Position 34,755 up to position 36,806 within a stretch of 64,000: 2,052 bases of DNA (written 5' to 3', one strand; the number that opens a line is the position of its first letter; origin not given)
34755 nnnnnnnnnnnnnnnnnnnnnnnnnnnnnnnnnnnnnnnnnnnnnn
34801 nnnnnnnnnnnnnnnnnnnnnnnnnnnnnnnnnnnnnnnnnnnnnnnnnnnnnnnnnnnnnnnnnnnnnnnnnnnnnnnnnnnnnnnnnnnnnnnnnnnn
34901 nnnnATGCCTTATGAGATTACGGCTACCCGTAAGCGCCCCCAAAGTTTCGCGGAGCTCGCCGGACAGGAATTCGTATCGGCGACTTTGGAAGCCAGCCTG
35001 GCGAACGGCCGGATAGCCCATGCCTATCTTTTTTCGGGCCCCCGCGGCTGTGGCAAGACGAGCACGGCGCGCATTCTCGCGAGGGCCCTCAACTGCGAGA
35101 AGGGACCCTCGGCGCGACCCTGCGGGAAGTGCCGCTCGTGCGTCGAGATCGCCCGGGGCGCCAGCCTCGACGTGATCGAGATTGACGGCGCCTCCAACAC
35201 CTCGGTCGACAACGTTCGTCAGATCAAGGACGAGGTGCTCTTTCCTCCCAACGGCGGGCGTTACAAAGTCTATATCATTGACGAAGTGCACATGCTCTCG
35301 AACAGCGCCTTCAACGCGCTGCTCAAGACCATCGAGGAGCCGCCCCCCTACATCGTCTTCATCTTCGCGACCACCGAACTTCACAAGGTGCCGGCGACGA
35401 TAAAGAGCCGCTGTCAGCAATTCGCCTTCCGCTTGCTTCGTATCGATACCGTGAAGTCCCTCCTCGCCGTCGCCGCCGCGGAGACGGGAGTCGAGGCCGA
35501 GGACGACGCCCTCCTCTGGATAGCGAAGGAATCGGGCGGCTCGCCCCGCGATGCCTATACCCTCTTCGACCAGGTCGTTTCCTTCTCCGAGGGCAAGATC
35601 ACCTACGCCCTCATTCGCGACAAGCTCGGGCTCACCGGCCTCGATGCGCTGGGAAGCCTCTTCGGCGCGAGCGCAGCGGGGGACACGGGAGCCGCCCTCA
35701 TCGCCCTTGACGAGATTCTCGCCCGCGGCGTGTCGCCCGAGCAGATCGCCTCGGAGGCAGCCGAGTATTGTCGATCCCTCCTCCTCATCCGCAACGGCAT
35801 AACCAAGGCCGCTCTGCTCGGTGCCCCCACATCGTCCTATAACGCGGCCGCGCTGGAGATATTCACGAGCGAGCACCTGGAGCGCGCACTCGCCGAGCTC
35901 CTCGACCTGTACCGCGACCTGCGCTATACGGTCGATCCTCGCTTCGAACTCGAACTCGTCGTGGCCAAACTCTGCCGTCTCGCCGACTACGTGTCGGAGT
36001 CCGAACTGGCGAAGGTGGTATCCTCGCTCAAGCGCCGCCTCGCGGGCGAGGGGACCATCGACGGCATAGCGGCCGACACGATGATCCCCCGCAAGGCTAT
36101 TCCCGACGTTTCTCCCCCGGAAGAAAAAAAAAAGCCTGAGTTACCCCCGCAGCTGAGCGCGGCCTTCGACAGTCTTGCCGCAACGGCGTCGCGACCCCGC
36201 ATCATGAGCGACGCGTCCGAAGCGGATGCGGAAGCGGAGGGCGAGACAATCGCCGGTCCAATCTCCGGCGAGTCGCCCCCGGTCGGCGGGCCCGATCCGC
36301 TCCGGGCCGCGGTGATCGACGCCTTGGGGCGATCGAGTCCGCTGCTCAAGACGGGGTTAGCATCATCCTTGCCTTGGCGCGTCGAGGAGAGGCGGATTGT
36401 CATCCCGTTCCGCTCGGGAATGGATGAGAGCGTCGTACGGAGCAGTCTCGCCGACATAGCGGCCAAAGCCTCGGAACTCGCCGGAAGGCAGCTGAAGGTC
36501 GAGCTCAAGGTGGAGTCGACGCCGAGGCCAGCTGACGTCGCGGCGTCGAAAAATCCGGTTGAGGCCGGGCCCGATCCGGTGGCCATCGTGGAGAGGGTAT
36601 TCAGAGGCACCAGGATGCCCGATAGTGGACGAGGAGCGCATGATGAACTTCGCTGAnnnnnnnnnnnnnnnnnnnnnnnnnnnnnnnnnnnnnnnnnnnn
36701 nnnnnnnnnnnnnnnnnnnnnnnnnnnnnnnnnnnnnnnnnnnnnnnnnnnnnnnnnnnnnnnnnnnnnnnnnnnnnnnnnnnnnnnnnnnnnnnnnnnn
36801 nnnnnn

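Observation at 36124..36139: dnaX carries an E. coli-like A AAA AAG slippery heptamer with an immediate -1 frame stop (candidate gamma subunit by recoding)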

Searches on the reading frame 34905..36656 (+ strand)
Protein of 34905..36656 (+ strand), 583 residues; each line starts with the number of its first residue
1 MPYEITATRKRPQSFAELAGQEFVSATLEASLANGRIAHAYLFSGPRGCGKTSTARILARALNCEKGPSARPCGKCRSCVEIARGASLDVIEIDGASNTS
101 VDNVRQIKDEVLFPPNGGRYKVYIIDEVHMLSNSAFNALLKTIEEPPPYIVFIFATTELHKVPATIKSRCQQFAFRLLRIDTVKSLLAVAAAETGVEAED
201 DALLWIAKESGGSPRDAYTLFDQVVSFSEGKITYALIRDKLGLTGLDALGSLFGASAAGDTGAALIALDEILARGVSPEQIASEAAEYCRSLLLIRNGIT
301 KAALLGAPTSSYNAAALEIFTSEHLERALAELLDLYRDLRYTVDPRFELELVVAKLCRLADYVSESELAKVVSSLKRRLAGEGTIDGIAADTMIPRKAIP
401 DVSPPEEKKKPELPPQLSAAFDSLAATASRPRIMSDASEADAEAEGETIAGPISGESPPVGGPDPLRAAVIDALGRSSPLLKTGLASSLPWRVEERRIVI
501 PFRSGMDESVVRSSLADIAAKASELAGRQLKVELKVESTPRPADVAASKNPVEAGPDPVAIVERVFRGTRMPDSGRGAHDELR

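Call 7: search_protein_families(library=pfam, proteins=[window:34905-36656:+])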
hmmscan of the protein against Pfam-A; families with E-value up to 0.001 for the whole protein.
window:34905-36656:+ (583 aa): 9 families
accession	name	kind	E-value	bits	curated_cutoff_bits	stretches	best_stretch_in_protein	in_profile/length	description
PF13177.12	DNA_pol3_delta2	-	1e-46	159.3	27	1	21-176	2-158/161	DNA polymerase III, delta subunit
PF00004.35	AAA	-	4e-12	47.2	21.2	1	42-173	2-126/131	ATPase family associated with various cellular activities (AAA)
PF12169.13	DNA_pol3_gamma3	-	1.8e-10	41.2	24.4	1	233-370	2-141/143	DNA polymerase III subunits gamma and tau domain III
PF22608.2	DNAX_ATPase_lid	-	1.2e-06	28.7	27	1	192-230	11-49/49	DNA polymerase III clamp loader subunit, ATPase lid domain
PF07728.20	AAA_5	-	7.8e-06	26.4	22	1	42-145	3-92/139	AAA domain (dynein-related subfamily)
PF05496.18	RuvB_N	-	1.4e-05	25.4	27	1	11-67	2-62/159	Holliday junction DNA helicase RuvB P-loop domain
PF13401.12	AAA_22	-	0.00011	23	27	0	42-160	9-127/130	AAA domain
PF13604.12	AAA_30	-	0.00038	20.7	27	1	41-145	21-114/191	AAA domain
PF13173.12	AAA_14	-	0.00061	20.2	27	0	40-153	4-95/129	AAA domain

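Call 8: find_homologous_proteins(query=window:34905-36656:+, max_evalue=1e-20)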
Query window:34905-36656:+ (583 aa): 8000 proteins with E <= 1e-20 among 8000 candidates; the best 120 are listed.
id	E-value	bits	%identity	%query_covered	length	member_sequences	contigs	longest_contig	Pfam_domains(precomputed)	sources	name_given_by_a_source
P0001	0.0e+0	1260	100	100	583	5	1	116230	PF12169.14,PF00004.36,PF22608.3,PF05496.19,PF13177.13,PF07728.21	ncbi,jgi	ncbi:MAG: DNA polymerase III subunit gamma/tau [Rectinemataceae bacterium]|jgi:DNA polymerase-3 subu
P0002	0.0e+0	1058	85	100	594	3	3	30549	PF12169.14,PF00004.36,PF22608.3,PF05496.19,PF13177.13,PF07728.21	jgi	jgi:DNA polymerase-3 subunit gamma/tau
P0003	1.4e-289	979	81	100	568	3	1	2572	PF12169.14,PF00004.36,PF22608.3,PF05496.19,PF13177.13,PF07728.21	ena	-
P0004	8.8e-283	957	78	100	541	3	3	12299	PF12169.14,PF00004.36,PF22608.3,PF13177.13,PF07728.21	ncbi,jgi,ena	-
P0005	1.5e-276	936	79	100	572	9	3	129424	PF12169.14,PF00004.36,PF22608.3,PF05496.19,PF13177.13,PF07728.21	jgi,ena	jgi:DNA polymerase-3 subunit gamma/tau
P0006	8.3e-276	934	76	100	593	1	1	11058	PF12169.14,PF00004.36,PF22608.3,PF05496.19,PF13177.13,PF07728.21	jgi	jgi:DNA polymerase-3 subunit gamma/tau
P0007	7.4e-273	924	76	100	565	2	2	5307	PF12169.14,PF00004.36,PF22608.3,PF05496.19,PF13177.13,PF07728.21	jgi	jgi:DNA polymerase-3 subunit gamma/tau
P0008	2.9e-268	909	73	100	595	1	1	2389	PF12169.14,PF00004.36,PF22608.3,PF05496.19,PF13177.13,PF07728.21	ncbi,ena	-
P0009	1.0e-267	907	75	99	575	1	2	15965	PF12169.14,PF00004.36,PF22608.3,PF05496.19,PF13177.13,PF07728.21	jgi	jgi:DNA polymerase-3 subunit gamma/tau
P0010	8.3e-267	904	75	99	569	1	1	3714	PF12169.14,PF00004.36,PF22608.3,PF05496.19,PF13177.13,PF07728.21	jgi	jgi:DNA polymerase III subunit gamma/tau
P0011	6.5e-265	898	74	100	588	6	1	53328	PF12169.14,PF00004.36,PF22608.3,PF05496.19,PF13177.13,PF07728.21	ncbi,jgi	-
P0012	2.7e-262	889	73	100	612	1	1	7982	PF12169.14,PF00004.36,PF22608.3,PF05496.19,PF13177.13,PF07728.21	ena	-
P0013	4.6e-262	889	75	100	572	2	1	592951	PF12169.14,PF00004.36,PF22608.3,PF05496.19,PF13177.13,PF07728.21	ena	-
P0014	6.1e-261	885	72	98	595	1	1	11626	PF12169.14,PF00004.36,PF22608.3,PF05496.19,PF13177.13,PF07728.21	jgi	jgi:DNA polymerase III subunit gamma/tau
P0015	1.4e-260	884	74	100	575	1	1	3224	PF12169.14,PF00004.36,PF22608.3,PF05496.19,PF13177.13,PF07728.21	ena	-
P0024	3.6e-251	853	69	99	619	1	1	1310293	PF12169.14,PF00004.36,PF22608.3,PF05496.19,PF13177.13,PF07728.21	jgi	jgi:DNA polymerase-3 subunit gamma/tau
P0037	1.0e-240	818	66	98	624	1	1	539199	PF12169.14,PF00004.36,PF22608.3,PF05496.19,PF13177.13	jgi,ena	-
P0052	9.0e-227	772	63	100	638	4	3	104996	PF12169.14,PF00004.36,PF22608.3,PF05496.19,PF13177.13,PF07728.21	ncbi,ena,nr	ncbi:MAG: DNA polymerase III subunit gamma/tau [Treponema sp.]|nr:DNA polymerase III subunit gamma/t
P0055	3.4e-215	734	83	71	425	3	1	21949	PF12169.14,PF00004.36,PF13401.13,PF22608.3,PF05496.19,PF13177.13,PF07728.21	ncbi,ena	-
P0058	5.3e-213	727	85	68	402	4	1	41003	PF12169.14,PF00004.36,PF22608.3,PF05496.19,PF13177.13,PF07728.21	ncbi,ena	-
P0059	1.4e-212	725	60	100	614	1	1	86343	PF12169.14,PF00004.36,PF22608.3,PF05496.19,PF13177.13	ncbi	-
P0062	9.8e-207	706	84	65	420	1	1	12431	PF12169.14,PF00004.36,PF22608.3,PF05496.19,PF13177.13,PF07728.21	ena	-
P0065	9.2e-205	699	55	100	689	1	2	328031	PF00004.36,PF22608.3,PF05496.19,PF13177.13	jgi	jgi:DNA polymerase-3 subunit gamma/tau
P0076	5.0e-192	657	56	98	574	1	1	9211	PF12169.14,PF00004.36,PF22608.3,PF05496.19,PF13177.13,PF07728.21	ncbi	-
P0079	1.8e-190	652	74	72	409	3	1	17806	PF12169.14,PF00004.36,PF22608.3,PF05496.19,PF13177.13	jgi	-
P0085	2.8e-187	642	55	99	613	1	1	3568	PF12169.14,PF00004.36,PF22608.3,PF05496.19,PF13177.13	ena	-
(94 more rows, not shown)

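Call 12: find_related_loci(query=A1, collection=genome_contigs, flank=1500)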
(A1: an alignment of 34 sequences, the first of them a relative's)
Query A1 (583 aa) in genome_contigs; peptide patterns used: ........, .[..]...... (x = any residue, [..] = any of these).
600 stretches matched a pattern (row limit reached: there are more); 598 encode a relative of the query (tblastn E <= 1e-3); the best 80 are kept; 80 distinct loci.
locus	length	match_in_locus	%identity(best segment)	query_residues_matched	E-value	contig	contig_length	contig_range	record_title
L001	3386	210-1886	50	1-568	1e-173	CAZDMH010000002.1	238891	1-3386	MAG TPA_asm: uncultured Spirochaetales bacterium isolate binchicken_co151_533 genome assembly, contig: NODE_14_length_23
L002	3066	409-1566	63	1-386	7e-171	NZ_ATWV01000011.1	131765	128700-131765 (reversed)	Treponema bryantii NK4A124 G626DRAFT_scaffold00011.11_C, whole genome shotgun sequence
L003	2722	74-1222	63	1-383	8e-168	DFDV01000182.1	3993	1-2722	MAG TPA_asm: Treponema sp. UBA3819 UBA3819_contig_83584, whole genome shotgun sequence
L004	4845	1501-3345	45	1-583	9e-162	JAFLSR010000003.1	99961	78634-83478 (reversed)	MAG: Treponema sp. isolate HAN032 Seq3, whole genome shotgun sequence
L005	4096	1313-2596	56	1-416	2e-156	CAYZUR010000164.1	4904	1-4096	MAG TPA_asm: uncultured Spirochaetaceae bacterium isolate binchicken_co47_51 genome assembly, contig: NODE_14566_length_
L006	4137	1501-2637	59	1-379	1e-148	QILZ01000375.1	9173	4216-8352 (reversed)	MAG: Spirochaetales bacterium isolate SZUA-6 Ga0063293_10008969, whole genome shotgun sequence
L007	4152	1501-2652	57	1-385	1e-142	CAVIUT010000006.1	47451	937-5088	Eggerthellaceae bacterium isolate H07677-L1_cleanbin_000041 genome assembly, contig: Spades_H07677-L1_contig_274, whole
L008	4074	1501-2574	46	1-356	1e-101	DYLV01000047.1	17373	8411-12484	MAG TPA_asm: Leptospira biflexa isolate SulCav_AS07-7_2_45_10 SulCav_AS07_7_3267_length_17373_cov_5_793221, whole genome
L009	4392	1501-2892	40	1-453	1e-100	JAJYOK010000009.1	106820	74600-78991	MAG: Bacteroidetes bacterium isolate DBS2-5.bin33 NODE_84_length_106820_cov_10.788515, whole genome shotgun sequence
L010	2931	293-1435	42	1-379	2e-99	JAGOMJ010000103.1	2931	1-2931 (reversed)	MAG: Smithella sp. isolate Go_SlDig_bin_11 Go_SlDig_135038_length_2931_cov_39.909058, whole genome shotgun sequence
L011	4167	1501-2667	41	1-392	1e-95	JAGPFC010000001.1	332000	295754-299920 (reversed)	MAG: Smithella sp. isolate Gw_SlDig_bin_149 Gw_SlDig_15_length_332000_cov_17.256574, whole genome shotgun sequence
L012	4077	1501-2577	47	1-358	4e-95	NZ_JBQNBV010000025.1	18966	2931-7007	MAG: Selenomonas sp. isolate A39_bin.14 NODE_235_length_18966_cov_6.735921, whole genome shotgun sequence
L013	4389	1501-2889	40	1-468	1e-94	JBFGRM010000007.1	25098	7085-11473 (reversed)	MAG: Nitrospiraceae bacterium isolate Mix_sand04.2021.02.Z.16 k141_458576_length_25098_cov_13.4532, whole genome shotgun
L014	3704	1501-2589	46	1-359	1e-94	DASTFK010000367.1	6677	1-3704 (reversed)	MAG TPA_asm: Nitrospira sp. isolate SMAG_U1 k141_1680738, whole genome shotgun sequence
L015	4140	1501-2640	44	1-378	7e-94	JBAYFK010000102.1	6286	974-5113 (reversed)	MAG: Candidatus Omnitrophota bacterium isolate SO_2016_GW1_1 scaffold23845_OW334_2016, whole genome shotgun sequence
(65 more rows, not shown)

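Call 15: find_related_loci(query=window:34905-36656:+, collection=metagenome_contigs, flank=1500)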
Query window:34905-36656:+ (583 aa) in metagenome_contigs; peptide patterns used: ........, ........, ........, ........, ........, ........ (x = any residue, [..] = any of these).
600 stretches matched a pattern (row limit reached: there are more); 598 encode a relative of the query (tblastn E <= 1e-3); the best 80 are kept; 80 distinct loci.
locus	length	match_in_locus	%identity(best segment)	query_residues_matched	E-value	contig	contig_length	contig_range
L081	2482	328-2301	64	1-583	0e+0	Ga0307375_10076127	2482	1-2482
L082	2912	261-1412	68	1-384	3e-174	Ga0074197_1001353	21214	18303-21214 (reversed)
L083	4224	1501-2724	60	1-410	8e-172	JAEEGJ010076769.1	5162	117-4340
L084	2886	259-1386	64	1-376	2e-171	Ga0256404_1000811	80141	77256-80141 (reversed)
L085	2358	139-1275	64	1-379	4e-177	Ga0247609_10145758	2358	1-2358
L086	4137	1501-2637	63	1-379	2e-161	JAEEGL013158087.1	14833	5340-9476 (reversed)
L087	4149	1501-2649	59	1-381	5e-155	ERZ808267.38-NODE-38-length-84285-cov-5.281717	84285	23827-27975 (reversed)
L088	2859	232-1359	57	1-376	1e-157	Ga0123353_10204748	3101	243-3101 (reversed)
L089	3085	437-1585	60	1-383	5e-149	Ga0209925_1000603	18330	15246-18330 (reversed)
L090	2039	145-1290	46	1-380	3e-104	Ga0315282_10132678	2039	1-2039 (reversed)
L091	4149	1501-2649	42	1-381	4e-98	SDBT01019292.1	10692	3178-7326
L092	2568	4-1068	47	9-359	1e-94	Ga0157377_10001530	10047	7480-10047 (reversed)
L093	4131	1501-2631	44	1-379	2e-93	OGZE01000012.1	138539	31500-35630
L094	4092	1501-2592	44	1-359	1e-92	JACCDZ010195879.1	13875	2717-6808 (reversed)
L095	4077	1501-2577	44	1-358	1e-92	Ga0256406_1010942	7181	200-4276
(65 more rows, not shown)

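Call 19: find_encoding_contigs(protein=P0002, flank=400, max_places=1)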
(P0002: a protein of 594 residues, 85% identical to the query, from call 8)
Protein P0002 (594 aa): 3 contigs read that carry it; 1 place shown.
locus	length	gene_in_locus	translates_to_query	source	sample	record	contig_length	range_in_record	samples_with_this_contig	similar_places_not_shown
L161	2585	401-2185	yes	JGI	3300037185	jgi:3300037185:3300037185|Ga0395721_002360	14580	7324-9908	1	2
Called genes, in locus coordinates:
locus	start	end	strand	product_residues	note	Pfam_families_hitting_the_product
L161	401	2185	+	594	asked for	PF05496:RuvB_N (faint), PF13177:DNA_pol3_delta2, PF00004:AAA, PF07728:AAA_5 (faint), PF22608:DNAX_ATPase_lid (weak), PF12169:DNA_pol3_gamma3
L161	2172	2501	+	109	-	PF02575:YbaB_DNA_bd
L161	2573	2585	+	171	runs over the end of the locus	PF02132:RecR_ZnF, PF13662:Toprim_4, PF01751:Toprim, PF21175:RecR_C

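Call 20: find_encoding_contigs(protein=P0058, flank=1500, max_places=1)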
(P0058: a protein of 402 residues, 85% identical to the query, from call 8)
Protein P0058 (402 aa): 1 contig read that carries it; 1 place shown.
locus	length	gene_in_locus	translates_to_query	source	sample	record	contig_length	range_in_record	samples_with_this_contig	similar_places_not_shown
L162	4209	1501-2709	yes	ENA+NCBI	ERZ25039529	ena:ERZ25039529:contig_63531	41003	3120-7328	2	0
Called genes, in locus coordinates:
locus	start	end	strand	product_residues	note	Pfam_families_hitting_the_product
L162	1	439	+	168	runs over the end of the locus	-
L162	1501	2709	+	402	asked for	PF05496:RuvB_N (faint), PF13177:DNA_pol3_delta2, PF00004:AAA, PF07728:AAA_5 (weak), PF22608:DNAX_ATPase_lid (weak), PF12169:DNA_pol3_gamma3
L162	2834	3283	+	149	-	-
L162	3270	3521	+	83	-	PF02575:YbaB_DNA_bd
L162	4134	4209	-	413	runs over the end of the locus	PF13036:LpoB (weak), PF17680:FlgO (weak), PF03783:CsgG, PF04052:TolB_N (weak)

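Call 21: find_encoding_contigs(protein=P0079, flank=1500, max_places=1)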
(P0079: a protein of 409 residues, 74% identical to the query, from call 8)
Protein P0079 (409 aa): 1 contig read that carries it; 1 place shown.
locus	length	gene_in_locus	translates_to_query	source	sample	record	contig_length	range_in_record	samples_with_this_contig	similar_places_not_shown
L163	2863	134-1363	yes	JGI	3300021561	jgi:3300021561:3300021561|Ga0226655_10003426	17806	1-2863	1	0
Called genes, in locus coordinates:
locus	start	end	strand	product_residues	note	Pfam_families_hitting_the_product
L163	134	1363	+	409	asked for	PF05496:RuvB_N (faint), PF13177:DNA_pol3_delta2, PF00004:AAA, PF22608:DNAX_ATPase_lid, PF12169:DNA_pol3_gamma3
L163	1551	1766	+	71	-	-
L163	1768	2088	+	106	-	PF02575:YbaB_DNA_bd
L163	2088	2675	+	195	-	PF21176:RecR_HhH, PF02132:RecR_ZnF (weak), PF01751:Toprim, PF13662:Toprim_4, PF21175:RecR_C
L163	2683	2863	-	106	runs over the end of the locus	PF00085:Thioredoxin, PF08534:Redoxin (weak), PF13098:Thioredoxin_2 (weak), PF13905:Thioredoxin_8 (faint)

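Call 23: find_encoding_contigs(protein=P0062, flank=1200, max_places=1)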
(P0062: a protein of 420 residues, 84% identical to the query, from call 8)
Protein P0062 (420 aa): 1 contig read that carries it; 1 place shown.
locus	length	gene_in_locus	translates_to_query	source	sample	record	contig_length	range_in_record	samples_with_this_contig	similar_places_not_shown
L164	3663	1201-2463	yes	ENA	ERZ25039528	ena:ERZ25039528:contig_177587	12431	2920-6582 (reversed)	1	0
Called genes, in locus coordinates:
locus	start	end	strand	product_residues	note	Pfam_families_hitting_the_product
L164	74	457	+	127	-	-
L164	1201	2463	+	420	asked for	PF05496:RuvB_N (faint), PF13177:DNA_pol3_delta2, PF07728:AAA_5 (weak), PF00004:AAA, PF22608:DNAX_ATPase_lid, PF12169:DNA_pol3_gamma3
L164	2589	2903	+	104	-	-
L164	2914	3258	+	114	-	PF02575:YbaB_DNA_bd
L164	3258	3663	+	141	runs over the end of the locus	PF21176:RecR_HhH, PF02132:RecR_ZnF (weak), PF13662:Toprim_4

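Call 24: find_encoding_contigs(protein=P0004, flank=300, max_places=1)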
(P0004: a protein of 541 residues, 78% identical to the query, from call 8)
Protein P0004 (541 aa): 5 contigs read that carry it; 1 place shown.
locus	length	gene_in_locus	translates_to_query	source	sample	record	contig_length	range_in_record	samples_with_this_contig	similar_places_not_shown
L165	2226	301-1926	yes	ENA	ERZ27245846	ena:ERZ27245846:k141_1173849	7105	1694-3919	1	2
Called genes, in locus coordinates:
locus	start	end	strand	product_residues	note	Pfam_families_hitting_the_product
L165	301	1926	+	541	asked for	PF13177:DNA_pol3_delta2, PF00004:AAA, PF07728:AAA_5 (faint), PF22608:DNAX_ATPase_lid (weak), PF12169:DNA_pol3_gamma3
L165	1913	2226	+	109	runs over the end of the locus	PF02575:YbaB_DNA_bd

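Call 25: find_encoding_contigs(protein=P0076, flank=300, max_places=1)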
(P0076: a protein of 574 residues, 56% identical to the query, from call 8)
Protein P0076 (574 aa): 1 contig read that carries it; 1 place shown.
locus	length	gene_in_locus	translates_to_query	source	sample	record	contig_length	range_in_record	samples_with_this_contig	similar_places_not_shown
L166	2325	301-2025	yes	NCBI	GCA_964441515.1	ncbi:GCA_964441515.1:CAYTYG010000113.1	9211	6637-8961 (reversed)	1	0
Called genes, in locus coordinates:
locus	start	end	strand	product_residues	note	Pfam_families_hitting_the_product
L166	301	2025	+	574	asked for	PF05496:RuvB_N (faint), PF13177:DNA_pol3_delta2, PF00004:AAA, PF07728:AAA_5 (weak), PF22608:DNAX_ATPase_lid, PF12169:DNA_pol3_gamma3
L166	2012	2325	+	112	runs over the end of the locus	PF02575:YbaB_DNA_bd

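Call 26: find_encoding_contigs(protein=P0085, flank=300, max_places=1)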
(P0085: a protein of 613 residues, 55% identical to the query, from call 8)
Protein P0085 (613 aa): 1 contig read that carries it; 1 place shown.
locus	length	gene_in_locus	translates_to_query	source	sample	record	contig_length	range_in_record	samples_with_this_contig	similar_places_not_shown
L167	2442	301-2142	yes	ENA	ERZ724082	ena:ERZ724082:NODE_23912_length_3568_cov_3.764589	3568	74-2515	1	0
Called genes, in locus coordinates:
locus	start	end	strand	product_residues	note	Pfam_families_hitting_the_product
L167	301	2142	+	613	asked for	PF05496:RuvB_N (faint), PF13177:DNA_pol3_delta2, PF00004:AAA, PF22608:DNAX_ATPase_lid, PF12169:DNA_pol3_gamma3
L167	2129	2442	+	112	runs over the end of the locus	PF02575:YbaB_DNA_bd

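Call 27: find_encoding_contigs(protein=P0024, flank=300, max_places=1)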
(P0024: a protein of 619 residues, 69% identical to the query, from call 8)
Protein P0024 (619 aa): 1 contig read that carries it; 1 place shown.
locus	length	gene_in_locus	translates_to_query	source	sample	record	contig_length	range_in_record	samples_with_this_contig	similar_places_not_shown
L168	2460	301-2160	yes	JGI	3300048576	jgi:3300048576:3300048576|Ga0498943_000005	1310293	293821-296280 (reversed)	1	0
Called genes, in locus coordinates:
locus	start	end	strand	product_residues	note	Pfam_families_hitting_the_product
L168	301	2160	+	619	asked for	PF05496:RuvB_N (weak), PF13177:DNA_pol3_delta2, PF00004:AAA, PF07728:AAA_5 (faint), PF22608:DNAX_ATPase_lid, PF12169:DNA_pol3_gamma3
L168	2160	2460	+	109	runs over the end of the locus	PF02575:YbaB_DNA_bd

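Call 28: find_encoding_contigs(protein=P0037, flank=300, max_places=1)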
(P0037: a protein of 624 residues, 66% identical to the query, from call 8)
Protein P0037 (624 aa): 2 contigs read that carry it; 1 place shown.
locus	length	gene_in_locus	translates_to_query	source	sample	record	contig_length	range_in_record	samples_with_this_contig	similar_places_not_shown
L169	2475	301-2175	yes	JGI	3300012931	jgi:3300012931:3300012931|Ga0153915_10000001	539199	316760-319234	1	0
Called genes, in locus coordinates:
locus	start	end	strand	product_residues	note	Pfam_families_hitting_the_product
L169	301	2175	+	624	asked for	PF05496:RuvB_N (faint), PF13177:DNA_pol3_delta2, PF00004:AAA, PF22608:DNAX_ATPase_lid, PF12169:DNA_pol3_gamma3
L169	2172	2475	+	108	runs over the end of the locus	PF02575:YbaB_DNA_bd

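Call 30: find_encoding_contigs(protein=P0065, flank=300, max_places=1)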
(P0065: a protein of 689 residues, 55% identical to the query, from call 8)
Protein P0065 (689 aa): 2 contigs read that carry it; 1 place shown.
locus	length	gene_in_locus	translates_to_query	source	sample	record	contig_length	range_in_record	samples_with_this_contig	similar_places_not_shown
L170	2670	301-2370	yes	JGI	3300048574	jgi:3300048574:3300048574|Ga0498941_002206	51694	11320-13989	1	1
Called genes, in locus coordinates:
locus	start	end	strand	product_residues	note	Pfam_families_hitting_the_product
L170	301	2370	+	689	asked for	PF05496:RuvB_N (faint), PF13177:DNA_pol3_delta2, PF00004:AAA, PF22608:DNAX_ATPase_lid (weak)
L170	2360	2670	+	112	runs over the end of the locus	PF02575:YbaB_DNA_bd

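Call 31: find_encoding_contigs(protein=P0052, flank=300, max_places=1)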
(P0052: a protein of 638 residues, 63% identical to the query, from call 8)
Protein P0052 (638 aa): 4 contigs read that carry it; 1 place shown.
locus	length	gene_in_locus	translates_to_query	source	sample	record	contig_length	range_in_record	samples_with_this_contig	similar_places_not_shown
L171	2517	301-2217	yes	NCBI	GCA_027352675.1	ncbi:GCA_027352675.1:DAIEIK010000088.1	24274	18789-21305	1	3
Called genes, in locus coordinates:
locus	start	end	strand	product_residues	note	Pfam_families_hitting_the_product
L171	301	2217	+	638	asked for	PF05496:RuvB_N (faint), PF13177:DNA_pol3_delta2, PF07728:AAA_5 (weak), PF00004:AAA, PF22608:DNAX_ATPase_lid (weak), PF12169:DNA_pol3_gamma3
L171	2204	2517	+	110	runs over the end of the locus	PF02575:YbaB_DNA_bd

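Call 32: find_encoding_contigs(protein=P0059, flank=300, max_places=1)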
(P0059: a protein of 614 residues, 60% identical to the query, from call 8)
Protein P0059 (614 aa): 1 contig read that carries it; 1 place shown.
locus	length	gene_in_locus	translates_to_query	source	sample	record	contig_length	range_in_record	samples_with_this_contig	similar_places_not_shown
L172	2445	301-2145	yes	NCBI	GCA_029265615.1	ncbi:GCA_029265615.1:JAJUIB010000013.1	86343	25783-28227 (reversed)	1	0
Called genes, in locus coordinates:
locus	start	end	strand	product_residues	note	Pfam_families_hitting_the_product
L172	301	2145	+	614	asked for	PF05496:RuvB_N (faint), PF13177:DNA_pol3_delta2, PF00004:AAA, PF22608:DNAX_ATPase_lid, PF12169:DNA_pol3_gamma3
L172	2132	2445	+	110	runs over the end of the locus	PF02575:YbaB_DNA_bd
